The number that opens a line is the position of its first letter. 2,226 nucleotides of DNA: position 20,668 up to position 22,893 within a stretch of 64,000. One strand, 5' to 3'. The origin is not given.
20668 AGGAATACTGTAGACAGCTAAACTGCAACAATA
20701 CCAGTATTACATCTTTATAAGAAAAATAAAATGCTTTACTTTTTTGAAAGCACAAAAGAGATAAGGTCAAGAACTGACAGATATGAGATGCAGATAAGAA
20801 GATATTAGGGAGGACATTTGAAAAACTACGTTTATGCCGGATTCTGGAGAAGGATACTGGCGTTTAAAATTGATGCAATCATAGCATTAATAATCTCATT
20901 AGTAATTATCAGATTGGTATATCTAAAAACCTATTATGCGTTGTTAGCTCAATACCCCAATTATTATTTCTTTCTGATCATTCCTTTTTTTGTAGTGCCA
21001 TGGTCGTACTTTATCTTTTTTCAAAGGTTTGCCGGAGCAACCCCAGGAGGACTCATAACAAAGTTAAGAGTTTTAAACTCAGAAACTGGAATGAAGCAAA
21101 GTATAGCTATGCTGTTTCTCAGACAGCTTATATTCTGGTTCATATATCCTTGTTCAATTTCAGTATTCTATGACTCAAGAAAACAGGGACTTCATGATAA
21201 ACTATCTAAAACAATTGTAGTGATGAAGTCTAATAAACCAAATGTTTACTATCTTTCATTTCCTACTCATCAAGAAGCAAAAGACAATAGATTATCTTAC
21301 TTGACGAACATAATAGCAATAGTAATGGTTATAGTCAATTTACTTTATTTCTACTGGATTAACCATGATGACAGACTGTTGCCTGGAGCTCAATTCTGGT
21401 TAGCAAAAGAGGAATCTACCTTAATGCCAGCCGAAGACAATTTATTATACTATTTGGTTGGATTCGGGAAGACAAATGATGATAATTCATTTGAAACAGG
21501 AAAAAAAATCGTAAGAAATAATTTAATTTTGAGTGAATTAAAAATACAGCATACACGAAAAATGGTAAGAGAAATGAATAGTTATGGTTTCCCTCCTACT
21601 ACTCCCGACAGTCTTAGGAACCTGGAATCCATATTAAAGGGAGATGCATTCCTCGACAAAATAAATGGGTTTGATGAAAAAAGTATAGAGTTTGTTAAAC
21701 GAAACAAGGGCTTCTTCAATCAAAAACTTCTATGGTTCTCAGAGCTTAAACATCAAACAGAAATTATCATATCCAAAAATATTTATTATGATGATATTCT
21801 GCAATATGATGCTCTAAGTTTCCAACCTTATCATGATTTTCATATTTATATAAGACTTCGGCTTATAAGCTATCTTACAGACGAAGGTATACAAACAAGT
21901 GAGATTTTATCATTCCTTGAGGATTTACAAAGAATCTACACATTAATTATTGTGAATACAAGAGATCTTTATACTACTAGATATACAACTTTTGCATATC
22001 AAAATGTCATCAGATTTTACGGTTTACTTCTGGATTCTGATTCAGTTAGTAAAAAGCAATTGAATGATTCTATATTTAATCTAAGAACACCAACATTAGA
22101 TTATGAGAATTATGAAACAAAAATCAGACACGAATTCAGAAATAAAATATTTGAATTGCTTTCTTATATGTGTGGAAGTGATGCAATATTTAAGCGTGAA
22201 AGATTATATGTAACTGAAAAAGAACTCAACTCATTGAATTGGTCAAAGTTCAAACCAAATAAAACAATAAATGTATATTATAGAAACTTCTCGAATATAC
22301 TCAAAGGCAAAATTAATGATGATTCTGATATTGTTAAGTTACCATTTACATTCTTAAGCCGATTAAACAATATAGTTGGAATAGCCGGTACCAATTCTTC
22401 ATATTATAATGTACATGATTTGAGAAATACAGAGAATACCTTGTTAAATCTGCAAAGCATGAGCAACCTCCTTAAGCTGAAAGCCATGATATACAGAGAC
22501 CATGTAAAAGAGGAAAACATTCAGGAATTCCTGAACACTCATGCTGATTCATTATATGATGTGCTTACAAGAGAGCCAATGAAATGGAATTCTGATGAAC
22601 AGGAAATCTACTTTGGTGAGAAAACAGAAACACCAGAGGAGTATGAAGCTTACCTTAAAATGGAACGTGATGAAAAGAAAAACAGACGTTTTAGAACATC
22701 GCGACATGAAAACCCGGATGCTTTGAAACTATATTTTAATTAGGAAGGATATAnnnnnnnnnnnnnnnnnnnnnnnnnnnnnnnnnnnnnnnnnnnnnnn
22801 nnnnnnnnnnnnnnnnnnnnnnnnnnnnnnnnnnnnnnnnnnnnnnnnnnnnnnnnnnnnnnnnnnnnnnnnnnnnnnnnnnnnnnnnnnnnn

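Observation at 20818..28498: Tandem array of four paralogous RDD-domain membrane proteins, each fused to an about 450-aa domain of unknown function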

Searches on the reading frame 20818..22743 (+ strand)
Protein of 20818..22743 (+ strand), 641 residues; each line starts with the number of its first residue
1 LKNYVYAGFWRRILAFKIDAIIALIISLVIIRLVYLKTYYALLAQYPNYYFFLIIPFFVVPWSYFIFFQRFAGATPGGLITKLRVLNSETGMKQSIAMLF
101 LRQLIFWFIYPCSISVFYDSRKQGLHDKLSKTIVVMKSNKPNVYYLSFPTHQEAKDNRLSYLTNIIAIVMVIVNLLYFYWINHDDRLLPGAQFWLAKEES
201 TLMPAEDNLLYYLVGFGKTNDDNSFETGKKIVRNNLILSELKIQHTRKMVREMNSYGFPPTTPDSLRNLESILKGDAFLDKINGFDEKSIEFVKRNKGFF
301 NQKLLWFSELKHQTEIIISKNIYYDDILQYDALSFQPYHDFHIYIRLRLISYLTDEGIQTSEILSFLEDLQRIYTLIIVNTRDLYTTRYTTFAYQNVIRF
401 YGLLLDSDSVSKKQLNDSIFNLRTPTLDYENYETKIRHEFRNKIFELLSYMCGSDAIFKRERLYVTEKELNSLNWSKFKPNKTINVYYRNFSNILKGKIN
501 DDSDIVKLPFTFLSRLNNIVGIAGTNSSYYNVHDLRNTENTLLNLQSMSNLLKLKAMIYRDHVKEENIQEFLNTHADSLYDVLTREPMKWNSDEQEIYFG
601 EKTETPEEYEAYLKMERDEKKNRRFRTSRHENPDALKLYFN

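Call 3: search_protein_families(library=pfam, proteins=[window:20818-22743:+], max_evalue=1)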
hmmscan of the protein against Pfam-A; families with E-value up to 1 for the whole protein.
window:20818-22743:+ (641 aa): 2 families
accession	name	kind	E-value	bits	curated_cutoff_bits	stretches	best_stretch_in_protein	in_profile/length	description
PF06271.18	RDD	-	2.5e-20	73.6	24.1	1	6-130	1-136/137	RDD family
PF25018.1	HEAT_IPO9_c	-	0.075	12.9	27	1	404-508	78-178/264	Importin-9 central HEAT repeats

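Call 4: search_protein_families(library=ncbifam, proteins=[window:20818-22743:+], max_evalue=1)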
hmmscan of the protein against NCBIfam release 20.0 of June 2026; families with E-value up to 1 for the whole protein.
window:20818-22743:+ (641 aa): 0 families

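Call 7: search_solved_structures(query=A1, max_evalue=10)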
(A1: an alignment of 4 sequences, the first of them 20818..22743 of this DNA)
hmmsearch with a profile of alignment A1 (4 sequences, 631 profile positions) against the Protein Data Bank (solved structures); distinct sequences matched with E-value up to 10: 12.
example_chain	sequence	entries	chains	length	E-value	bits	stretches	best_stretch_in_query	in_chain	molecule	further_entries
8x0w_B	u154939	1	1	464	0.19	13.5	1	23-121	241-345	Large neutral amino acids transporter small subunit 1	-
6jmq_A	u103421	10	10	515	0.23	13.2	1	23-121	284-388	Large neutral amino acids transporter small subunit 1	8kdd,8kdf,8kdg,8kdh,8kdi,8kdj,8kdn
1a6p_A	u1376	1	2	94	0.24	13.1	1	497-567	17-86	T-CELL SURFACE ANTIGEN CD2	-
6irs_B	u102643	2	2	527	0.25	13.1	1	23-121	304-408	Large neutral amino acids transporter small subunit 1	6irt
7dsk_B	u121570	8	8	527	0.25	13.1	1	23-121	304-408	Large neutral amino acids transporter small subunit 1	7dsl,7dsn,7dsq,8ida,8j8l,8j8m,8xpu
1a64_A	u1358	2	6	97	0.26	13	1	497-567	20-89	CD2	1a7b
1cdc_B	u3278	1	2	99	0.76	11.5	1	497-567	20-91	CD2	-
1t6w_A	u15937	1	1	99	0.93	11.2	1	498-567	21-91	hypothetical protein XP_346638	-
6r17_A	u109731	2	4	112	0.98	11.1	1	363-447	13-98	Synaptonemal complex central element protein 2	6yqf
8qfb_B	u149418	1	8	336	1.7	10.4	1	504-565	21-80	M-phase phosphoprotein 8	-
5j45_A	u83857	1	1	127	1.9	10.2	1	271-383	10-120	GH13992p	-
8qag_A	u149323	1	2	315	4.1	9.1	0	169-216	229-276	sc-CC-6-95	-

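Call 8: search_protein_families(library=padloc, proteins=[window:20818-22743:+], max_evalue=1)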
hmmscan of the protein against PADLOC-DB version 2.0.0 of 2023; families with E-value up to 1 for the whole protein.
window:20818-22743:+ (641 aa): 0 families

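Call 22: predict_structure(alignment_id=A1)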
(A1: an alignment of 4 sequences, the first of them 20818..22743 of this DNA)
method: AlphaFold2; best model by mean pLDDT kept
length: 641 residues; sequences in the alignment: 4
mean_pLDDT: 45.3   pTM: 0.27
mean pLDDT of the five models: 45.3, 44.5, 44.0, 40.9, 40.1
residues with pLDDT >= 90: 0; 70-90: 21; 50-70: 188; < 50: 432
segments of 3 or more residues with pLDDT < 50: 1-8, 35-51, 108-131, 139-141, 146-160, 162-164, 166-168, 170-225, 227-341, 353-357, 376-391, 406-409, 423-545, 581-583, 601-610, 622-635
pLDDT, mean of each block of 10 residues (from residue 1): 42 62 66 47 39 57 67 67 60 62 52 37 42 53 44 43 47 43 30 30 41 41 46 41 35 31 31 37 37 42 38 29 30 40 49 49 60 50 43 53 50 52 44 40 38 27 26 31 33 36 38 32 33 43 50 60 75 68 58 63 45 52 40 48 47
secondary structure, 60 per line:
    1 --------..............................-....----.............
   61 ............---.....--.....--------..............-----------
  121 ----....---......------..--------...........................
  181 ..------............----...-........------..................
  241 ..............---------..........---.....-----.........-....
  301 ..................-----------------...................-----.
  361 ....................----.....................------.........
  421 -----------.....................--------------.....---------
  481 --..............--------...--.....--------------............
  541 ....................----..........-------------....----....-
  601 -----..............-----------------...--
elements in order (helices of 4 or more, strands of 3 or more residues): H9-38 H40-43 H48-72 H76-80 E83-87 H96-109 H125-128 E132-137 H154-182 H189-200 H209-216 H223-254 H264-273 H277-281 H287-295 H297-318 H336-354 H360-380 H385-405 H412-420 H432-452 H467-471 H483-496 E505-507 H510-514 E529-531 H532-560 H565-574 E588-591 E596-599 H606-619 E637-639

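Call 28: search_protein_families(library=pfam, alignment_id=A4, max_evalue=0.01)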
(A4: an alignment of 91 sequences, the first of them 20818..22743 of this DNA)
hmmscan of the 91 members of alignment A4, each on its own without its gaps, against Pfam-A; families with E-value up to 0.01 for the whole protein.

A. member 1, window:20818-22743:+ (641 aa): 1 family
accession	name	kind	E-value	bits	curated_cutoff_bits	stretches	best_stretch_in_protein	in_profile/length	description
PF06271.18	RDD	-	2.5e-20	73.6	24.1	1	6-130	1-136/137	RDD family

B. families by the number of members that match (of 91 scanned): 5 families
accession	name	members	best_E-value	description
PF06271.18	RDD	31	1.3e-22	RDD family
PF14903.11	WG_beta_rep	1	1.2e-42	WG containing repeat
PF04893.22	Yip1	1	6.2e-05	Yip1 domain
PF12699.13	phiKZ_IP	1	0.00081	phiKZ-like phage internal head proteins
PF20935.2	DUF6847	1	0.0019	Family of unknown function (DUF6847)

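Call 29: search_protein_families(library=ncbifam, alignment_id=A4, max_evalue=0.01)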
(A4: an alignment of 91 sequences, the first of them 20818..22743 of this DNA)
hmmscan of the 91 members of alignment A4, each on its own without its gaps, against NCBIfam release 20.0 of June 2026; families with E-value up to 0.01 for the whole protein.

A. member 1, window:20818-22743:+ (641 aa): 0 families

B. families by the number of members that match (of 91 scanned): 4 families
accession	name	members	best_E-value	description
TIGR01269.1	Tyr_3_monoox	1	4.8e-05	tyrosine 3-monooxygenase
NF038048.1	DIP1984_fam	1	0.0024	DIP1984 family protein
NF041634.1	HAEPLYID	1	0.0029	HAEPLYID family protein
NF006283.1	PRK08455.1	1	0.0076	flagellar basal body-associated protein FliL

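Call 30: find_homologous_proteins(query=A4, max_evalue=0.00001)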
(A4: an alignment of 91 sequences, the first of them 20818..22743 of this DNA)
Query A4 (91 sequences) (641 aa, profile of the alignment): 2 proteins with E <= 0.00001 among 8000 candidates.
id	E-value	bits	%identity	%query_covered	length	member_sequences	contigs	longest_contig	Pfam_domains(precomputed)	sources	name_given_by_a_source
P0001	2.4e-100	355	23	93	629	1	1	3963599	PF06271.19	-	-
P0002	6.6e-68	248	100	85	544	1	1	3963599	-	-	-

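Call 38: find_related_loci(query=A1, collection=genome_contigs, flank=10000)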
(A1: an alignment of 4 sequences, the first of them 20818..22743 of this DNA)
Query A1 (641 aa) in genome_contigs; peptide patterns used: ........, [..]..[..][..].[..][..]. (x = any residue, [..] = any of these).
41 stretches matched a pattern; 22 encode a relative of the query (tblastn E <= 1e-3); 22 distinct loci.
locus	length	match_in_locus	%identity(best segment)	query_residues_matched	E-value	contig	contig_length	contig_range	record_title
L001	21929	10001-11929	39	1-641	7e-113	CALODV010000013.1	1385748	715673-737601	MAG: Candidatus Cloacimonadales bacterium isolate LOGT_bin.0140 genome assembly, contig: contig_22559, whole genome shot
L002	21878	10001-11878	25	1-629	9e-35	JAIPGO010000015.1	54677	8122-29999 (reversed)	MAG: Candidatus Cloacimonadota bacterium isolate Tobar13.5m-G51 Tobar13-5m-C654, whole genome shotgun sequence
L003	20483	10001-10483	31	6-149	2e-15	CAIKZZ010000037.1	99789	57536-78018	MAG: uncultured proteobacterium isolate Umea_bin-08968 genome assembly, contig: bin-08968:37/48, whole genome shotgun se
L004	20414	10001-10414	31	6-141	1e-14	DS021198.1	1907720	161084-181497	Olavius algarvensis Gamma 3 endosymbiont Gutless_Worm_Scaffold1 genomic scaffold, whole genome shotgun sequence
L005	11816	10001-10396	33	6-135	3e-13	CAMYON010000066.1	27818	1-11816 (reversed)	MAG: uncultured Gammaproteobacteria bacterium isolate FCS_Gamma_011 genome assembly, contig: scaffold_839, whole genome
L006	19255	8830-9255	31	3-142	5e-13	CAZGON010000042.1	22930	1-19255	MAG TPA_asm: uncultured Candidatus Competibacteraceae bacterium isolate SRP063590_co1_70 genome assembly, contig: NODE_2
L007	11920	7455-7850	31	6-135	1e-11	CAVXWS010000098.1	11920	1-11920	MAG: uncultured Gammaproteobacteria bacterium isolate MFD03551.bin.2.131 genome assembly, contig: contig_96778, whole ge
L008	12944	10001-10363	29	6-140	2e-10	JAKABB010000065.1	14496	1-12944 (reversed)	MAG: bacterium isolate WH2.bin132 NODE_7440_length_14496_cov_2.610272, whole genome shotgun sequence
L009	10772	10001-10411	30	6-140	5e-10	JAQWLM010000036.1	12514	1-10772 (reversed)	MAG: Verrucomicrobiota bacterium isolate cluster2_bin.127 k141_1621782, whole genome shotgun sequence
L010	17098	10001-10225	35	85-142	3e-7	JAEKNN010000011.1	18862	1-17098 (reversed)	MAG: Candidatus Amunia macphersoniae isolate Mitchell_Peninsula_5 NODE_2889_length_18862_cov_31.071888, whole genome sho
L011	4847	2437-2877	30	6-135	4e-7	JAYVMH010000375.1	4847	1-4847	MAG: Actinomycetota bacterium isolate GL6_UpB_concoct_86 GL6_UpB_concoct_86_374, whole genome shotgun sequence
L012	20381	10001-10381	26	16-135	1e-6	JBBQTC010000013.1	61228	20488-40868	MAG: Acidimicrobiales bacterium isolate Co_metawrap_1803 Cmw_1803_k141_26513433_length_61228_cov_12.0000, whole genome s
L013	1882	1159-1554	30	2-135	4e-6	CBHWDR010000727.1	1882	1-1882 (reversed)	MAG TPA_asm: uncultured Chitinophagales bacterium isolate ERR14722427_concoct_25 genome assembly, contig: ERZ27336822.53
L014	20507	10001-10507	23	1-135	5e-5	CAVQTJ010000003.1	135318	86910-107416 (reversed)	MAG: uncultured bacterium isolate MFD09222.bin.3.133 genome assembly, contig: contig_118147, whole genome shotgun sequen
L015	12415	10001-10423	27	7-137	8e-5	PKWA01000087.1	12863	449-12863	MAG: Acidimicrobiaceae bacterium isolate palsa_662 73.20120500_P32.19_contig_5385, whole genome shotgun sequence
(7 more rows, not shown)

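Call 61: find_related_loci(query=A1, collection=metagenome_contigs, flank=10000)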
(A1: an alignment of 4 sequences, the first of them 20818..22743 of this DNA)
Query A1 (641 aa) in metagenome_contigs; peptide patterns used: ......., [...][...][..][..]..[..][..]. (x = any residue, [..] = any of these).
178 stretches matched a pattern, but none encodes a relative of the query by tblastn (E <= 1e-3).

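Call 75: find_homologous_proteins(query=A1, max_evalue=1e-10)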
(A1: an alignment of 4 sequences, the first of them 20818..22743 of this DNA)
Query A1 (4 sequences) (641 aa, profile of the alignment): 3 proteins with E <= 1e-10 among 8000 candidates.
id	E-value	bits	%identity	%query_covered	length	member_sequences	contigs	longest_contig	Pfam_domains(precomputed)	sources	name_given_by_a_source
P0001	1.9e-288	977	23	93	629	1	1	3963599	PF06271.19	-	-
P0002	3.7e-198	678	100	85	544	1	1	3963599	-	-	-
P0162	1.4e-15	75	31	22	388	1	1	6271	PF13431.13,PF23914.2,PF13414.13,PF13428.13,PF14559.13,PF06271.19,PF00515.35,PF13424.13,PF21033.5,PF13432.13,PF13181.13,PF07719.24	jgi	-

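Call 82: search_protein_families(library=pfam, proteins=[L002:11885-13963:+, P0162], max_evalue=0.001)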
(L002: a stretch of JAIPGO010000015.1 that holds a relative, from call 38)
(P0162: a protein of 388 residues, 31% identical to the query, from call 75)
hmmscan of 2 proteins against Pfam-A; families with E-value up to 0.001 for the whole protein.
L002:11885-13963:+ (692 aa): 2 families
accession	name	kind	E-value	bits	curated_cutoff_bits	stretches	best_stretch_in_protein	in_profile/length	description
PF07581.17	Glug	-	3.6e-10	40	20.5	0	437-463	1-28/28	The GLUG motif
PF18962.6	Por_Secre_tail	-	4e-08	33.9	27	1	613-689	2-74/75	Secretion system C-terminal sorting domain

P0162 (388 aa): 13 families
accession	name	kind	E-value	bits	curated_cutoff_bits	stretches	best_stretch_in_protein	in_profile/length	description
PF06271.18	RDD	-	6.4e-24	85.2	24.1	1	10-148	1-137/137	RDD family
PF13414.12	TPR_11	-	1.4e-13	50.7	26.8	1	306-347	1-42/42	TPR repeat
PF13424.12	TPR_12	-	5.5e-12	46.2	30.1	1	303-364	7-69/77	Tetratricopeptide repeat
PF07719.23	TPR_2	-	4.4e-11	42.4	27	1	338-363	6-31/34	Tetratricopeptide repeat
PF13432.12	TPR_16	-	2.1e-09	38.1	32.7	1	309-364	7-62/65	Tetratricopeptide repeat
PF00515.34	TPR_1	-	2.3e-08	33.9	27.8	1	338-363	6-31/34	Tetratricopeptide repeat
PF13431.12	TPR_17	-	2.7e-08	33.9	24.4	0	252-272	3-23/34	Tetratricopeptide repeat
PF13428.12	TPR_14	-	4.6e-08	33.4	23.5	0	337-364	5-32/44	Tetratricopeptide repeat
PF13181.12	TPR_8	-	1.5e-07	31.4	25.7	0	336-362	4-30/34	Tetratricopeptide repeat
PF13374.12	TPR_10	-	5e-07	30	27.5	0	302-329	5-32/42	Tetratricopeptide repeat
PF14559.12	TPR_19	-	1.8e-06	28.6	25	0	309-360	1-52/68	Tetratricopeptide repeat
PF23914.1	TPR_CcmH_CycH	-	2e-06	28.2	42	1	219-365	3-146/158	Cytochrome c-type biogenesis protein H TPR domain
PF13176.12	TPR_7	-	0.00042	20.6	27.9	0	304-331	4-31/36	Tetratricopeptide repeat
